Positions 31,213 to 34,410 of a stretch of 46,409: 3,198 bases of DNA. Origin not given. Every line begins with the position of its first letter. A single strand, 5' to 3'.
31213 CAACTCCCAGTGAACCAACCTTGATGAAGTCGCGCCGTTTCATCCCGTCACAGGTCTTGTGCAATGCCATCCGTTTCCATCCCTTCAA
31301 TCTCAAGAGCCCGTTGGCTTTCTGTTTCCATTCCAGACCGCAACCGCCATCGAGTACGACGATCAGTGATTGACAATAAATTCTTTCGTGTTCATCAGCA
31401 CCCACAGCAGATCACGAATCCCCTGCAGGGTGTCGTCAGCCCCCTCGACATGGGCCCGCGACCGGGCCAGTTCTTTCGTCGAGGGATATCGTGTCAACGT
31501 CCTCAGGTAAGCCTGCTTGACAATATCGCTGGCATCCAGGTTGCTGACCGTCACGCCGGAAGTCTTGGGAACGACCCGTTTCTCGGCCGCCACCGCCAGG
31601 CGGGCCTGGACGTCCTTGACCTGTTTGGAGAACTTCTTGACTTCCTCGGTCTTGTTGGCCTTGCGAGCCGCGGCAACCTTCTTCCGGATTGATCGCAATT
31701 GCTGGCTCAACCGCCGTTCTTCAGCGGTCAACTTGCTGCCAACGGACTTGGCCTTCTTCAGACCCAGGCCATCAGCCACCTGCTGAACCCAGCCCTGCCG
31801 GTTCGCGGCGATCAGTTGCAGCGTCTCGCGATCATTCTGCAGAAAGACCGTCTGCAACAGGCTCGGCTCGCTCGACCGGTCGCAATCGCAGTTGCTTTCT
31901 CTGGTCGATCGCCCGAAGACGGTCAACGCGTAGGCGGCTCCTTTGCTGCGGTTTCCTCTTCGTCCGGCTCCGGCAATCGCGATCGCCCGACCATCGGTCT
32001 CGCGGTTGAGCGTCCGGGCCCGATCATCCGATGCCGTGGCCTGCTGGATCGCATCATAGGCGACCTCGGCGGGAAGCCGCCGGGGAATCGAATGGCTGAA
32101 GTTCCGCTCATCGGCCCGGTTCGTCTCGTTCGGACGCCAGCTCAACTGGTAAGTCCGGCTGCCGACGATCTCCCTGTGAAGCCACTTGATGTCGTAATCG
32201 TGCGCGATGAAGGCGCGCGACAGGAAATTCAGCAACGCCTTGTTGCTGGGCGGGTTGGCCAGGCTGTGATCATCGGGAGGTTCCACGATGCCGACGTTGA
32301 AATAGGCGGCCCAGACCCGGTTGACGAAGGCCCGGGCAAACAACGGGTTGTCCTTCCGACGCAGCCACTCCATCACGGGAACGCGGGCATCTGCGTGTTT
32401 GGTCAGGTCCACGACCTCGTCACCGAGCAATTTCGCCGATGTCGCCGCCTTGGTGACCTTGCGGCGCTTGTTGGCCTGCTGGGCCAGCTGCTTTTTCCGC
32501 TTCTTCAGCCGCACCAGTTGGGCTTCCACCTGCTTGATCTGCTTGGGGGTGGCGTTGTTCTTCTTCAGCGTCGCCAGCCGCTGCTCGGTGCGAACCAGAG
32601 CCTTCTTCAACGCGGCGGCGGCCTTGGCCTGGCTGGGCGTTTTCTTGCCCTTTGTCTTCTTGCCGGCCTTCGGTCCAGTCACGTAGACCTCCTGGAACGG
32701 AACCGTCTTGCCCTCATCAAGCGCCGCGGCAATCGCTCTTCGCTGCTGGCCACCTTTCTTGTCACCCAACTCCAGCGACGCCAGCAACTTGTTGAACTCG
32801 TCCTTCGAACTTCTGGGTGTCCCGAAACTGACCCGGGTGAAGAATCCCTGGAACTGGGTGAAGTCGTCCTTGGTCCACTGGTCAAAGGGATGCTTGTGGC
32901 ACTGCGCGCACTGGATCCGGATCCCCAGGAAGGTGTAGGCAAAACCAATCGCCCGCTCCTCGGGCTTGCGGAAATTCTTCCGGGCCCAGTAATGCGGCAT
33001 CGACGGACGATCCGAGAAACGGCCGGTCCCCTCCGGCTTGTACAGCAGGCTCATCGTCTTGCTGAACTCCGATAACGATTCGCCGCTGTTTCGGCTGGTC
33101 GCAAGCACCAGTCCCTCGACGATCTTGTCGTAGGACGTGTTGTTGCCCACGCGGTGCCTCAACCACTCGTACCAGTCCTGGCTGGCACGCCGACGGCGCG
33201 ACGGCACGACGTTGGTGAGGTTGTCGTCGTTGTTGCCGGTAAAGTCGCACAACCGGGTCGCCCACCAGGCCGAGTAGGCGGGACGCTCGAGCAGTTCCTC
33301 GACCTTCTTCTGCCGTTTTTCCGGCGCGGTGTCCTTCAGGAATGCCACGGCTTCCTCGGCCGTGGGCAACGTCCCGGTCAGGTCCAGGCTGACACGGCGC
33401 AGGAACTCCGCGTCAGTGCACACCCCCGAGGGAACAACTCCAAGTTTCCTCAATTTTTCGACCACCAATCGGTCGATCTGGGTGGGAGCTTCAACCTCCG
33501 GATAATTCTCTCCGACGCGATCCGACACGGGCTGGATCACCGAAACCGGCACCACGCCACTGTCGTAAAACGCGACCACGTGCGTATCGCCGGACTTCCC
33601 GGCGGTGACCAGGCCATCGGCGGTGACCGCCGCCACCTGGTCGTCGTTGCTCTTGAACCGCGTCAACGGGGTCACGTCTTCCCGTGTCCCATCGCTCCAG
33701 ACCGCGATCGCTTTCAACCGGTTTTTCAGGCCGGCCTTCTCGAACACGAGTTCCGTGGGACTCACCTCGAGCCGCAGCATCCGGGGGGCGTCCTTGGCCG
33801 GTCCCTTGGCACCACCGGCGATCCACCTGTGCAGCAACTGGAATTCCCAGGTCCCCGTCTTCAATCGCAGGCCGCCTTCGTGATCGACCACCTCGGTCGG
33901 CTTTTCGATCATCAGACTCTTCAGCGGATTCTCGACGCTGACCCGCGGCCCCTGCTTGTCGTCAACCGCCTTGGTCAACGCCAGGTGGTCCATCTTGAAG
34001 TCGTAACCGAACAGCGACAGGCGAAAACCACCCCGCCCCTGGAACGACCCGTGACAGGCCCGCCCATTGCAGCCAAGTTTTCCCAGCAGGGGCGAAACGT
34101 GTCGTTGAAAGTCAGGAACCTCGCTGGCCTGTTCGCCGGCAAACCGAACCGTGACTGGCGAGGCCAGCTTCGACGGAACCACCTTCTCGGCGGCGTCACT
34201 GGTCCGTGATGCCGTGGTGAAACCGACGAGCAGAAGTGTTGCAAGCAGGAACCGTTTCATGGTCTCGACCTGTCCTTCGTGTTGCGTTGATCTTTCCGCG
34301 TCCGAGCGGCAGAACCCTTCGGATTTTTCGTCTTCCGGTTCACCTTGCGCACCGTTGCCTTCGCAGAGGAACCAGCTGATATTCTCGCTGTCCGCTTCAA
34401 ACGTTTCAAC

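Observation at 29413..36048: Six-gene minus-strand operon: ECF sigma - anti-sigma - secreted coiled-coil protein - DUF1549/DUF1553 - DUF1501 - LTXXQ (Spy/CpxP-like), with three consecutive ATGA start/stop overlaps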

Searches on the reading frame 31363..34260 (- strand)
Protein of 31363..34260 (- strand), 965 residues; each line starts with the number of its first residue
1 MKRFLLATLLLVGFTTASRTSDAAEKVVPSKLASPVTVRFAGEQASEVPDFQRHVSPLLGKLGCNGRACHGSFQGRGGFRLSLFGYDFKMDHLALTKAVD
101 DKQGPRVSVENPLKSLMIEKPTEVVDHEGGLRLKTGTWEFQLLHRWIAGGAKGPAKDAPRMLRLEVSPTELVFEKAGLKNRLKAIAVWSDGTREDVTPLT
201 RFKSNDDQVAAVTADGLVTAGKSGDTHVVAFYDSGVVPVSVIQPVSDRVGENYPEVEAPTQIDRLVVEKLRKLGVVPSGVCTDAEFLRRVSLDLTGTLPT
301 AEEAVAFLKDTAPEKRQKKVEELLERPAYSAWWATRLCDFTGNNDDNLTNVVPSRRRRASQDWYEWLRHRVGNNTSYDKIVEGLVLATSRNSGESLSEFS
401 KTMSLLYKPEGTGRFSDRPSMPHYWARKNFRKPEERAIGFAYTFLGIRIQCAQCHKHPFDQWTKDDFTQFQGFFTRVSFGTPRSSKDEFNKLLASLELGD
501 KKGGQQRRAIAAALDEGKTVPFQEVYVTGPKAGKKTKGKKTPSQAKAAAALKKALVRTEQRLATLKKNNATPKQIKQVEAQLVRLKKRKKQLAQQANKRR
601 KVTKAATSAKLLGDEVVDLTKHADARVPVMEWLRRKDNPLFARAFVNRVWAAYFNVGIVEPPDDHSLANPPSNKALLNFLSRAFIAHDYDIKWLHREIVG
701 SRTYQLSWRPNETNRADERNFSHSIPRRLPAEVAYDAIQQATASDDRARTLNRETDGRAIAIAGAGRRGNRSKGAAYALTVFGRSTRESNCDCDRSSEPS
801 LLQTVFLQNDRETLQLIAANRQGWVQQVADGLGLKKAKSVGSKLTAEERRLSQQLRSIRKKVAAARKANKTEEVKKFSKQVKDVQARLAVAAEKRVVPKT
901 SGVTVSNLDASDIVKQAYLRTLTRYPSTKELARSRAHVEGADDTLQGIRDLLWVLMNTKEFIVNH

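Call 3: search_protein_families(library=pfam, proteins=[window:31363-34260:-], max_evalue=0.1)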
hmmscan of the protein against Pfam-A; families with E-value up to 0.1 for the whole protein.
window:31363-34260:- (965 aa): 4 families
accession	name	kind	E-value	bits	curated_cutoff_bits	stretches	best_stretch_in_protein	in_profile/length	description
PF07583.16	PSCyt2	-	1.1e-49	169.6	29.8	1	261-477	1-207/209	Protein of unknown function (DUF1549)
PF07587.16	PSD1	-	8.9e-36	124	28.5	1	626-935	2-241/244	Protein of unknown function (DUF1553)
PF02368.24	Big_2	-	0.0016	18.8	22.8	1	198-235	34-71/79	Bacterial Ig-like domain (group 2)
PF15784.10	GPS2_interact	-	0.0072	17.2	27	1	573-604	41-72/92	G-protein pathway suppressor 2-interacting domain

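Call 22: search_protein_families(library=ncbifam, proteins=[window:31363-34260:-], max_evalue=0.01)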
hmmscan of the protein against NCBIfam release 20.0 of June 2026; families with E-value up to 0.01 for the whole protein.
window:31363-34260:- (965 aa): 0 families

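Call 23: find_related_loci(query=window:31363-34260:-, collection=genome_contigs, flank=8000)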
Query window:31363-34260:- (965 aa) in genome_contigs; peptide patterns used: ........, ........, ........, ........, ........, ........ (x = any residue, [..] = any of these).
599 stretches matched a pattern (row limit reached: there are more); 565 encode a relative of the query (tblastn E <= 1e-3); the best 80 are kept; 80 distinct loci.
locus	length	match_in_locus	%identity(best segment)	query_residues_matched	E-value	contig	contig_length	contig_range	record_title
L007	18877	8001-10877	66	1-965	0e+0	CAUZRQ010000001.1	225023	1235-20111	MAG: Planctomycetota bacterium isolate CB6_AW.30 genome assembly, contig: Ga0310123_10000003, whole genome shotgun seque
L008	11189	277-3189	65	1-965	0e+0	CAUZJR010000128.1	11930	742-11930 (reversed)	MAG: Planctomycetota bacterium isolate CB11b_Tmax.40 genome assembly, contig: Ga0310125_10001468, whole genome shotgun s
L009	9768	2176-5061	66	1-965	0e+0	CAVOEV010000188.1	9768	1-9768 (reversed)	MAG: Planctomycetota bacterium isolate CBN3_331.30 genome assembly, contig: Ga0302139_10002073, whole genome shotgun seq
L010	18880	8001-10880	65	1-965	0e+0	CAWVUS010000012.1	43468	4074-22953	MAG TPA_asm: uncultured Planctomycetaceae bacterium isolate ERR3589584_concoct_111 genome assembly, contig: ERZ7462831.3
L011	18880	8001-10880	66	1-965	0e+0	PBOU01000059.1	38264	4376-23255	MAG: Planctomycetaceae bacterium isolate RS383 7960, whole genome shotgun sequence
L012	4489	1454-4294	65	17-965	0e+0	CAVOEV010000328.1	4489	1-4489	MAG: Planctomycetota bacterium isolate CBN3_331.30 genome assembly, contig: Ga0302139_10010626, whole genome shotgun seq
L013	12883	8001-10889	66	1-965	0e+0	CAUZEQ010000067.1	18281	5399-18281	MAG: Planctomycetota bacterium isolate CB11b_AW.61 genome assembly, contig: Ga0310124_10001181, whole genome shotgun seq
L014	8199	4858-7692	55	1-965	0e+0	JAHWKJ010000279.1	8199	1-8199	MAG: Planctomycetota bacterium isolate 0813_bin13 NODE_3980_length_8199_cov_6.459848, whole genome shotgun sequence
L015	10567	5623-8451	55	10-965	0e+0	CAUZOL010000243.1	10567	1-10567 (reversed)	MAG: Planctomycetota bacterium isolate CB9_331.83 genome assembly, contig: Ga0302133_10002819, whole genome shotgun sequ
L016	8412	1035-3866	53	3-965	0e+0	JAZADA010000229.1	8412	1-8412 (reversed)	MAG: Planctomycetota bacterium isolate XB_MAG717 DB_MAG717_0229, whole genome shotgun sequence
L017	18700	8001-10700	53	35-965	0e+0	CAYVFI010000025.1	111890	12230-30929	MAG TPA_asm: uncultured Planctomycetaceae bacterium isolate SRP268394_co2_233 genome assembly, contig: NODE_148_length_1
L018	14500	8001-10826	54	14-965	0e+0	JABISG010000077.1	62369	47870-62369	MAG: Planctomycetaceae bacterium isolate SI072_bin183 k141_37804, whole genome shotgun sequence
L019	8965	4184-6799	52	39-965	0e+0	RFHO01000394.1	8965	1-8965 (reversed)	MAG: Planctomycetota bacterium isolate J052 k99_749415, whole genome shotgun sequence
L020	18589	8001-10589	52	39-965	0e+0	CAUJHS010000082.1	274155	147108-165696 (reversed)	MAG: Planctomycetota bacterium isolate KLAP214 genome assembly, contig: KLAP214_422635, whole genome shotgun sequence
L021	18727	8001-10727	48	3-963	0e+0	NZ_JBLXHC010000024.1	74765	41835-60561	MAG: Gimesia sp. isolate ET05-12 T05maxbin_out.043RE.5K@24, whole genome shotgun sequence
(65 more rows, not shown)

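Call 80: search_solved_structures(query=window:31366-34260:-, max_evalue=1)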
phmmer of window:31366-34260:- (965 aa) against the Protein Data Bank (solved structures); distinct sequences matched with E-value up to 1: 13.
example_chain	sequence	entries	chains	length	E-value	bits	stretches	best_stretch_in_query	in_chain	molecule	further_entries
9ifo_A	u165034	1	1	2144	8.4e-07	30.8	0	161-235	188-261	Teneurin-Like Protein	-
9pt5_A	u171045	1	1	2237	1e-06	30.5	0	161-235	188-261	Teneurin-like protein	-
8gyr_A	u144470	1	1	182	0.0078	17.6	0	162-221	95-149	Leptospira Immunoglobulin-like protein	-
8gyr_B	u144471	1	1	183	0.0081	17.6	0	162-224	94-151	LigA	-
2mog_A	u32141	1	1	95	0.048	15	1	166-234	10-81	Bacterial Ig-like domain, group 2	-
2mqg_A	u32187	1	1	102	0.051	14.9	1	165-234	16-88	LigB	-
7uhb_K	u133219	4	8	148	0.44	11.8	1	310-379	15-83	Multivalent miniprotein inhibitor AHB2-2GS-SB175 | Pan-variant miniprotein TRI2-2 | TRI2-2 minibinder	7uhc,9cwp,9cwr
2n7s_A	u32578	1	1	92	0.46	11.8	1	161-230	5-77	Ig-like repeat domain protein 1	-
5myj_B1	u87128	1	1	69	0.52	11.6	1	839-888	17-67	50S ribosomal protein L29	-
2mh4_A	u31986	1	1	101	0.54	11.5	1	161-230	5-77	LigB-like protein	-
4bry_A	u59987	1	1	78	0.78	11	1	558-597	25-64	GEMININ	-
2zxx_A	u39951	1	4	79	0.93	10.7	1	558-598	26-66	Geminin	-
1t6f_A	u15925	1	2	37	0.97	10.7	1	564-595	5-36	Geminin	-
